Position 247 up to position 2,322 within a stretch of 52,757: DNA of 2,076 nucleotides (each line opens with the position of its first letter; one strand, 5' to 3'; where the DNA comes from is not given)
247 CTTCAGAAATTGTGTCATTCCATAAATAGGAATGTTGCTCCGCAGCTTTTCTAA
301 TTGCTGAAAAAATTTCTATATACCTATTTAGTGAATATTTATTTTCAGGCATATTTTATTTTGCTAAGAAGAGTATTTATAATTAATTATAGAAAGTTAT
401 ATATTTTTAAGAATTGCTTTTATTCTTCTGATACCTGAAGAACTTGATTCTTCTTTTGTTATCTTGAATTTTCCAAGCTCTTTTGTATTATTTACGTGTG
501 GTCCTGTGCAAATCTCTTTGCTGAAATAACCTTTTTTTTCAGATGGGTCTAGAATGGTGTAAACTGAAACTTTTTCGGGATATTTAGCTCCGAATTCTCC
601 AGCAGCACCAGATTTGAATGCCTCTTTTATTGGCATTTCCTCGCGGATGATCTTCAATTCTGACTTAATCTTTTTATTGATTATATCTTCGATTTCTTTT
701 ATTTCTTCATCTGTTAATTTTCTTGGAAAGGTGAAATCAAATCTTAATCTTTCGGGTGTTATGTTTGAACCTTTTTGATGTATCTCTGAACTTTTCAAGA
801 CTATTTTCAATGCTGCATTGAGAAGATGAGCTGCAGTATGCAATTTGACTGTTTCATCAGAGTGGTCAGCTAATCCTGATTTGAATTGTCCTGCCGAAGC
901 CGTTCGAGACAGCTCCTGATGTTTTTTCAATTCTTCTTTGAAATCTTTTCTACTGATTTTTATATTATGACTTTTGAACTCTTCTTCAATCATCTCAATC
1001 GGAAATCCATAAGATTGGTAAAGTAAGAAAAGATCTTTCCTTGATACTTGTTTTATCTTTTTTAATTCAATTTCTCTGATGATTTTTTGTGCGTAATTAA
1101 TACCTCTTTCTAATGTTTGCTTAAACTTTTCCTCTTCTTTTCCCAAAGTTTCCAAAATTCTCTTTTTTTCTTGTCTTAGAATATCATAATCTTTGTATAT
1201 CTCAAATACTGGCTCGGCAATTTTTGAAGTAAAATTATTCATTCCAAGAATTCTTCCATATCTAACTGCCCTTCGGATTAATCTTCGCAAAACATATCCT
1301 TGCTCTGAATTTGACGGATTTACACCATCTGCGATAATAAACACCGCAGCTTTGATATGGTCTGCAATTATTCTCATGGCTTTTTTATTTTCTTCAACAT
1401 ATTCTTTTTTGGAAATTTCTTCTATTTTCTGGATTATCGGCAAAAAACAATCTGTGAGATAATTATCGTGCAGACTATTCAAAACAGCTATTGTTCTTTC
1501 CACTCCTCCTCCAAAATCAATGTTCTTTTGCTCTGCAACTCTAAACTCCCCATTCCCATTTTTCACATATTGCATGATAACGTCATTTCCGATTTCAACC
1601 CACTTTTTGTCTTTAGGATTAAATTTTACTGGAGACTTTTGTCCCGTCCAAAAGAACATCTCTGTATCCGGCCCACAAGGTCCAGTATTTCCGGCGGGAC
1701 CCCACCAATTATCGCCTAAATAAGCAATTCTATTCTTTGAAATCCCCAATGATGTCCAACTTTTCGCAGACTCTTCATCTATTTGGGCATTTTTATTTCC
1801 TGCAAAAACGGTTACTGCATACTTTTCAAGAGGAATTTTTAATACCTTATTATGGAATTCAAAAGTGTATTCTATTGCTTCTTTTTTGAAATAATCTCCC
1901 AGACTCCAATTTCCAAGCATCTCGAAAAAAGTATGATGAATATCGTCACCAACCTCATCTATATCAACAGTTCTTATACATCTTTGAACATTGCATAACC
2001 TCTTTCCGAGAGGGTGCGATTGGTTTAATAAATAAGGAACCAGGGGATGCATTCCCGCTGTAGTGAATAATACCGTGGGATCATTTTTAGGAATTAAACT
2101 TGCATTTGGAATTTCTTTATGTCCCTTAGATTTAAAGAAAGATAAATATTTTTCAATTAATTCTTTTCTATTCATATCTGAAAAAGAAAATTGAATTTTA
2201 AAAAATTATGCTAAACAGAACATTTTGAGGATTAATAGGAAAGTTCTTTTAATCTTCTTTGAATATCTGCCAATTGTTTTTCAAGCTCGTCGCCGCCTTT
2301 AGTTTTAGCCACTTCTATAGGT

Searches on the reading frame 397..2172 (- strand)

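Call 59: search_protein_families(library=pfam, proteins=[window:397-2172:-], max_evalue=0.0001)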
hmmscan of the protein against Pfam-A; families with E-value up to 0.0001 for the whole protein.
window:397-2172:- (591 aa): 2 families
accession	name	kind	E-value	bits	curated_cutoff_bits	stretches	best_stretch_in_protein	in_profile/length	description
PF01411.24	tRNA-synt_2c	-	7.3e-124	414.7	30.3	1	5-440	2-444/552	tRNA synthetases class II (A)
PF07973.19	tRNA_SAD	-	1.4e-14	54.2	24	1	535-584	1-43/44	Threonyl and Alanyl tRNA synthetase second additional domain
